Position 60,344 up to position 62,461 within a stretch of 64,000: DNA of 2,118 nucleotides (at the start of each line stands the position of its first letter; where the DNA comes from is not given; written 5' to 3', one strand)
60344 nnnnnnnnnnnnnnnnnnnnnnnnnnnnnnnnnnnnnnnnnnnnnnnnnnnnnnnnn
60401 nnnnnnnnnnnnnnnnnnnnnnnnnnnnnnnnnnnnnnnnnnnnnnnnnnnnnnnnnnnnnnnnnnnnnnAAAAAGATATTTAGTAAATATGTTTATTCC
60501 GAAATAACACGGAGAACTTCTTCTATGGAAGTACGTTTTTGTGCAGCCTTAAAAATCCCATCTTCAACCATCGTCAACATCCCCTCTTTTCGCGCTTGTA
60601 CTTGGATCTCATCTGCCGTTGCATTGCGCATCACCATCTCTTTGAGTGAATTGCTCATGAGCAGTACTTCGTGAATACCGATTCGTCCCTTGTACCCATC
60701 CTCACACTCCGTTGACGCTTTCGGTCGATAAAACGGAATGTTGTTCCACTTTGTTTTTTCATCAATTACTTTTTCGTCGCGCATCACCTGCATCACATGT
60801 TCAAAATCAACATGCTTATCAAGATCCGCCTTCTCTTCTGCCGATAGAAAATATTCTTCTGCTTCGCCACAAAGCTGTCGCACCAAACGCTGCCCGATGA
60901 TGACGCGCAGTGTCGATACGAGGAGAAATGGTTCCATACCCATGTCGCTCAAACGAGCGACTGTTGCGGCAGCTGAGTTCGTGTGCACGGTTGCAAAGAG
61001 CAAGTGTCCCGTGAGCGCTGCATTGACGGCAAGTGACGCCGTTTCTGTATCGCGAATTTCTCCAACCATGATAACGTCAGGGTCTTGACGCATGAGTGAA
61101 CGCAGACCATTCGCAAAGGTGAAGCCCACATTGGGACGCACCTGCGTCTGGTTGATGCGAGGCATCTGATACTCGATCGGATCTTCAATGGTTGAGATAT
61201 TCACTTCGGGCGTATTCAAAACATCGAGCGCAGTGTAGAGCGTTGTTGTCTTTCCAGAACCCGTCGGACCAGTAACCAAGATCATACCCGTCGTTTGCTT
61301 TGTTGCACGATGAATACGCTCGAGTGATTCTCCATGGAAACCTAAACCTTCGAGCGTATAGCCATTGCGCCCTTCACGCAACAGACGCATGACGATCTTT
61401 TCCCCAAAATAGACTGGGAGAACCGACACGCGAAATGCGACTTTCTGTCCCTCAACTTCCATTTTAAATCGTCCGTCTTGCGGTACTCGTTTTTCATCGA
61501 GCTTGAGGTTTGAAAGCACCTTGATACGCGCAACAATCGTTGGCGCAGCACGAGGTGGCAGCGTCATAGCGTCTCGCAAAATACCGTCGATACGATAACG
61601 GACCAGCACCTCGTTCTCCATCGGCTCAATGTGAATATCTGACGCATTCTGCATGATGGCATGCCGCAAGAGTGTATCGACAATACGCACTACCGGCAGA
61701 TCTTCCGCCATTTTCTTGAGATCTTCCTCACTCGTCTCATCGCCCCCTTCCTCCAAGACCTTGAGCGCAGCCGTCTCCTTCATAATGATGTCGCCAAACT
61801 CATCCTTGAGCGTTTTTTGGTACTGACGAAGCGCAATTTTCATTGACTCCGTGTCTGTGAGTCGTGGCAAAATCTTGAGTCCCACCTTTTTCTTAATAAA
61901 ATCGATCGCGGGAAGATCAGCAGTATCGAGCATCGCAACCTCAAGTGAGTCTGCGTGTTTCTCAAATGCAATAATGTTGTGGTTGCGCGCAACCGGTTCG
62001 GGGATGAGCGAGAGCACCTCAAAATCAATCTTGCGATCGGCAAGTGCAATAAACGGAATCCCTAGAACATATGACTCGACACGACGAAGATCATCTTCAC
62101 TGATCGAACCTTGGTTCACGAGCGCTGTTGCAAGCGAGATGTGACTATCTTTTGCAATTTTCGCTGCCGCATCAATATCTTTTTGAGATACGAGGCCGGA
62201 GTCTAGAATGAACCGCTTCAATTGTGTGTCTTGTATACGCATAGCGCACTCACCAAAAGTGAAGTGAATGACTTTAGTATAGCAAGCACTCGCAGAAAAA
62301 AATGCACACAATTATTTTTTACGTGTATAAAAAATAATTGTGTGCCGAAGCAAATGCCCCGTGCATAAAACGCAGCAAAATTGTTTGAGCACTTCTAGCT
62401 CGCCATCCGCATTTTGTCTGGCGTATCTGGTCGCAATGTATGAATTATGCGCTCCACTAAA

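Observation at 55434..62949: Second GspE/GspF cluster with three unusually large minor pilins (ComG-like pseudopilus or adhesive pilus)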

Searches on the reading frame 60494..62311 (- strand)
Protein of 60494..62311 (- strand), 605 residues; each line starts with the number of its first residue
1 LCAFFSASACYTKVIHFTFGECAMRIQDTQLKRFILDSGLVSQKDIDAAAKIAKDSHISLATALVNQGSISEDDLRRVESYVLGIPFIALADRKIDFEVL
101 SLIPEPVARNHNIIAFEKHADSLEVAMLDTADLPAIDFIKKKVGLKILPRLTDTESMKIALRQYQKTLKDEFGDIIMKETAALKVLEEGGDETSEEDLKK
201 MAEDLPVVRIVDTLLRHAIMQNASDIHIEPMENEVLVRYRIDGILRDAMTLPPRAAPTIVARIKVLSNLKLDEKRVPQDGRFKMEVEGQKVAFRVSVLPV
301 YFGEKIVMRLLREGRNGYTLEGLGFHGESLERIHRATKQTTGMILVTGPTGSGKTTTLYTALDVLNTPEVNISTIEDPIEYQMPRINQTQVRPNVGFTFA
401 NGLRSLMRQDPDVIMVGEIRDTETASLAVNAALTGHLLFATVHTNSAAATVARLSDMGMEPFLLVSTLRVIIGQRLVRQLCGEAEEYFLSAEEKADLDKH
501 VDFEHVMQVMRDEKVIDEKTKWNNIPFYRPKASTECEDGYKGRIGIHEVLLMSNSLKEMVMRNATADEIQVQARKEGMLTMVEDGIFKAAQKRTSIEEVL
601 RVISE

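Call 5: search_protein_families(library=pfam, proteins=[window:60494-62311:-], max_evalue=0.1)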
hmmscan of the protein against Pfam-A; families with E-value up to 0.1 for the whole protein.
window:60494-62311:- (605 aa): 16 families
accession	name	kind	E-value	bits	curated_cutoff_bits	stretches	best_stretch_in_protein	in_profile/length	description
PF00437.27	T2SSE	-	5.8e-127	423.8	24.9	1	202-601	3-370/370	Type II/IV secretion system protein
PF05157.20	MshEN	-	1.9e-12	47.4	23.1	1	83-168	1-87/90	MshEN domain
PF25199.1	nSTAND_NTPase5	-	0.00013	22.2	34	1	328-380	27-81/145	Novel STAND NTPase 5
PF13191.12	AAA_16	-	0.0002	22.3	32.6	1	332-369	15-52/167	AAA ATPase domain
PF13401.12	AAA_22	-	0.00084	20.1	27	1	339-367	3-31/130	AAA domain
PF13555.12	AAA_29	-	0.0013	18.8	27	1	334-362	15-43/61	P-loop containing region of AAA domain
PF03266.21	NTPase_1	-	0.003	17.9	23.9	0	344-372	2-30/168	NTPase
PF13604.12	AAA_30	-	0.018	15.2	27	1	333-365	10-42/191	AAA domain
PF13662.12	Toprim_4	-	0.022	15.4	25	1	329-375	38-84/85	Toprim domain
PF13476.12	AAA_23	-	0.027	15.6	27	1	340-358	18-36/201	AAA domain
PF13245.12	AAA_19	-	0.03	15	25.1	1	339-367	9-37/134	AAA domain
PF13086.12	AAA_11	-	0.033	14.4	27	1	331-366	8-42/257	AAA domain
PF03215.21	Rad17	-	0.036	14.4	23.8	0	336-359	43-63/186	Rad17 P-loop domain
PF20720.3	nSTAND3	-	0.045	13.9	27.2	1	339-361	15-37/155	Novel STAND NTPase 3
PF13173.12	AAA_14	-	0.046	14.2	27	0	343-447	4-99/129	AAA domain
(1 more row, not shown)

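Call 6: search_protein_families(library=ncbifam, proteins=[window:60494-62311:-], max_evalue=0.1)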
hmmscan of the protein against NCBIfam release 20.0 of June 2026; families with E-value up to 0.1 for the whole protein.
window:60494-62311:- (605 aa): 30 families (the best 25 are shown)
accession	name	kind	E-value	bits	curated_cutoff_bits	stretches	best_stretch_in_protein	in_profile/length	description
TIGR02538.1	type_IV_pilB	equivalog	5.7e-161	536.9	675.65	1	31-604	2-563/564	type IV-A pilus assembly ATPase PilB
TIGR02533.1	type_II_gspE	equivalog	1.6e-159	531.7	630.25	1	103-602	4-485/486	type II secretion system ATPase GspE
NF007755.0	PRK10436.1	equivalog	1.9e-127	425.8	617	1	108-603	14-459/465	type II secretion system protein GspE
NF053534.1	T4PilAsmATPsTfpB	equivalog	9.5e-126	420.5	850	1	83-603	76-582/584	type IV pilus assembly ATPase TfpB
NF041000.1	ATPase_ComGA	equivalog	3.7e-75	252.4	300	1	213-478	2-266/267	competence type IV pilus ATPase ComGA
TIGR01420.1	pilT_fam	subfamily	2.2e-51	175.1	319.1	1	212-479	3-270/343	PilT/PilU family type 4a pilus ATPase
TIGR02525.1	plasmid_TraJ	equivalog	2.6e-24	85.9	368.3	1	334-483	142-304/372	plasmid transfer ATPase TraJ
TIGR02524.1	dot_icm_DotB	equivalog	6.5e-23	81.5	463.3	1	336-511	129-322/358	Dot/Icm type IV secretion system ATPase DotB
NF058587.1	archaellum_moto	equivalog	9.5e-17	60.9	550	1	343-517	277-456/527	archaellum flagellar ATPase motor FlaI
TIGR02782.1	TrbB_P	equivalog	7.5e-15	55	304.55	1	342-457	137-255/303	P-type conjugative transfer ATPase TrbB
TIGR03819.1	heli_sec_ATPase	hypoth_equivalog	1.8e-14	53.7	373.15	1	240-459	79-302/340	TadA family conjugal transfer-associated ATPase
TIGR02788.1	VirB11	equivalog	6.3e-14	51.7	249.95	1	341-459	144-267/308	P-type DNA transfer ATPase VirB11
NF010469.0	PRK13894.1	subfamily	1.1e-13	51.3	508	1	332-455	141-265/320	conjugal transfer ATPase TrbB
NF010407.0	PRK13833.1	subfamily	1.1e-13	51.3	499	1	342-460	145-265/323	conjugal transfer protein TrbB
NF053672.1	bindosome_BasE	exception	3.3e-10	39.3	1000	1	345-457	274-391/512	bindosome assembly system ATPase subunit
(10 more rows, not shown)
